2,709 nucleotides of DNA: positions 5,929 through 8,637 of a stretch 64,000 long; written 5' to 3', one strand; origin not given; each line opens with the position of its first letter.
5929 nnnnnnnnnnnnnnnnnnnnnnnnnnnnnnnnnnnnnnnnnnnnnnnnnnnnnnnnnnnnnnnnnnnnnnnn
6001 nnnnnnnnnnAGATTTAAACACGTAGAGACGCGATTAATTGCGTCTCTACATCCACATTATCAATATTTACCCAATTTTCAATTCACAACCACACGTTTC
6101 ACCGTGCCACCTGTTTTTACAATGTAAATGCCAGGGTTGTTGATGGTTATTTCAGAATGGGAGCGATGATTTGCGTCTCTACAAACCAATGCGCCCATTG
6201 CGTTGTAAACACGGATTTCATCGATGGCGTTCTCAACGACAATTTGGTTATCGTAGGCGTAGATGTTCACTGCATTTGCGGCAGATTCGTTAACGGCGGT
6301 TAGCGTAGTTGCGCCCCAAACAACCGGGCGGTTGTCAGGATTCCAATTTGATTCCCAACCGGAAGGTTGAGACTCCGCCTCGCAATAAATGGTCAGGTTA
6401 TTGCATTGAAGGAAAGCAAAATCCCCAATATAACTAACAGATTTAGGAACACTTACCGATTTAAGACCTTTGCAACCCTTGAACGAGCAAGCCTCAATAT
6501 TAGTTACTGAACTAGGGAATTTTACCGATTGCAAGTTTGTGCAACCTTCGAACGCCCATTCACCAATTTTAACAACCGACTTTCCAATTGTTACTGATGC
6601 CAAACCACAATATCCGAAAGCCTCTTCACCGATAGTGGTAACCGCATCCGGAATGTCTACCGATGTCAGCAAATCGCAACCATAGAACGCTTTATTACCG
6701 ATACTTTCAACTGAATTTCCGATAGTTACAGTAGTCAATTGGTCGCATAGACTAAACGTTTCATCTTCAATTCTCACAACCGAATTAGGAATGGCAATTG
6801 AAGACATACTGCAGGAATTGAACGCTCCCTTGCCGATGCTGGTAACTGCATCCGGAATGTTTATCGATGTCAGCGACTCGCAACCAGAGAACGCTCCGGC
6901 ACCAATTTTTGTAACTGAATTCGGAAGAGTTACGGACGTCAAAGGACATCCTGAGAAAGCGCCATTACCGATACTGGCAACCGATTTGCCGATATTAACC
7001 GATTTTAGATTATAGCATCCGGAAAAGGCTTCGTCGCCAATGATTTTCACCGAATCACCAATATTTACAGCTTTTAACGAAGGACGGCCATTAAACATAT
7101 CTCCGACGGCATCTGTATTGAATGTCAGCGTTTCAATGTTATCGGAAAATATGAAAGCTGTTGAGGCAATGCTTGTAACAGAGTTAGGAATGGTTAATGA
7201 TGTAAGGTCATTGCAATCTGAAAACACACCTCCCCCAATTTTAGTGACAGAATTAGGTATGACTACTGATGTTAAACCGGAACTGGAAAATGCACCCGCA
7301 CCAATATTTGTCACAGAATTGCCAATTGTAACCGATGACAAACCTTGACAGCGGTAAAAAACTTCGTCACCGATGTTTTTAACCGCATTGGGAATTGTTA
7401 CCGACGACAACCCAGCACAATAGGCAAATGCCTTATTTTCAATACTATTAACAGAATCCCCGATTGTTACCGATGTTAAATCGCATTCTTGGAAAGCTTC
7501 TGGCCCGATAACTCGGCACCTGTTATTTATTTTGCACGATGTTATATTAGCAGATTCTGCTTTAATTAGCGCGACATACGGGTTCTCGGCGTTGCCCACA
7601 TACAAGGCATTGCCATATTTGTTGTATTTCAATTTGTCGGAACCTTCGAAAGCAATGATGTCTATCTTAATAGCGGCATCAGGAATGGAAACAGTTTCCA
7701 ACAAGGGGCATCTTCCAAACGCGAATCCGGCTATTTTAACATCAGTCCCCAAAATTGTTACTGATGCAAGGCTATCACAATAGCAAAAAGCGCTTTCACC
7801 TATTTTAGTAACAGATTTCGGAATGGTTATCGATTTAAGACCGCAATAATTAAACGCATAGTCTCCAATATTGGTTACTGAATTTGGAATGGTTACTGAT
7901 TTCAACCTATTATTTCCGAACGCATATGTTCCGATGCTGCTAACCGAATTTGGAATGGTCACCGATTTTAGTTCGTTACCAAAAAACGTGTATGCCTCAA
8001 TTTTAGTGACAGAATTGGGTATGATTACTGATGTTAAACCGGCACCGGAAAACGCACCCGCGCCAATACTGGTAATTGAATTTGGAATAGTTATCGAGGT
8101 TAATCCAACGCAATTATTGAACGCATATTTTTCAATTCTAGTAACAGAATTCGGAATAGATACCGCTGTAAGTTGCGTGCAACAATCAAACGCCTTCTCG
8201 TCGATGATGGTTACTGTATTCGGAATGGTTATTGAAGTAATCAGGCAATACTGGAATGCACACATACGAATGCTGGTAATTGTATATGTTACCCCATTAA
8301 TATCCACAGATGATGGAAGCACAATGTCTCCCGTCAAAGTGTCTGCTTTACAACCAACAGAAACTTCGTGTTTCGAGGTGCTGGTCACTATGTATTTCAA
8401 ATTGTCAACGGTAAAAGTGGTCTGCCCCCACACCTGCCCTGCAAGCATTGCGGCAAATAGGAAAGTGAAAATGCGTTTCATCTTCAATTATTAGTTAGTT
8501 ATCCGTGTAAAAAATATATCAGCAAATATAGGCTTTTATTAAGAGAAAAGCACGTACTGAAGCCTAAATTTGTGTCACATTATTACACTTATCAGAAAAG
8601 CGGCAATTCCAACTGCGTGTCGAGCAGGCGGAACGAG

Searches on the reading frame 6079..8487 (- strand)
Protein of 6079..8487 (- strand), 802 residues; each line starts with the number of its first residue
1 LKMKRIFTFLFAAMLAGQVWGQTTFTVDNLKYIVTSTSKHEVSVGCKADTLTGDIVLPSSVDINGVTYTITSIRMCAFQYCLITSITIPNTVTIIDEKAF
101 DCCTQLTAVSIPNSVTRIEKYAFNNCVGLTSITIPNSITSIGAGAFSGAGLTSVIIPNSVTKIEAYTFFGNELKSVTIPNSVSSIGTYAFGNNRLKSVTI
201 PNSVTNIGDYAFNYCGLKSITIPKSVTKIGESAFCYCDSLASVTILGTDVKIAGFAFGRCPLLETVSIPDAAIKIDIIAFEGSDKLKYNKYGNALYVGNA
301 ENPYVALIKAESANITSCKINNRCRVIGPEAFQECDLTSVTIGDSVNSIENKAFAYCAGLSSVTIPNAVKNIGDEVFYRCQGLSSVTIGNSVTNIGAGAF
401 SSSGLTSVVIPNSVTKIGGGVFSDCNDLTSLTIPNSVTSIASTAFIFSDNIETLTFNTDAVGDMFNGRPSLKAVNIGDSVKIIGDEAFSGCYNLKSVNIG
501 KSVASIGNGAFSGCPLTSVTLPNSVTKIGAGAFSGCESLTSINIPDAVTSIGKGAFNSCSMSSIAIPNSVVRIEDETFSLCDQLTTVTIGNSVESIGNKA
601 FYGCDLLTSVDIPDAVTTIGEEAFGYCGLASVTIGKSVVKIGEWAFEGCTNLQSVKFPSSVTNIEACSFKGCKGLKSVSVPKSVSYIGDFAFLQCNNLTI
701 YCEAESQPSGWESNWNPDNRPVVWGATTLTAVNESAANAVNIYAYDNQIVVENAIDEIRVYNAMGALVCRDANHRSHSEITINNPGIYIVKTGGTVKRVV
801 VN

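Call 81: search_protein_families(library=pfam, proteins=[window:6079-8487:-], max_evalue=0.00001)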
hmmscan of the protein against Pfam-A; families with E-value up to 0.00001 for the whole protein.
window:6079-8487:- (802 aa): 3 families
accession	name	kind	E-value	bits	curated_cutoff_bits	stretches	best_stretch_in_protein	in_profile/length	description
PF13306.12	LRR_5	-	9.7e-253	824.3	27.7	8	505-628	2-125/127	BspA type Leucine rich repeat region (6 copies)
PF13855.12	LRR_8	-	2.6e-18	66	27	0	483-515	16-49/61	Leucine rich repeat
PF05725.18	FNIP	-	2.4e-13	50.4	21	0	192-229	2-39/44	FNIP Repeat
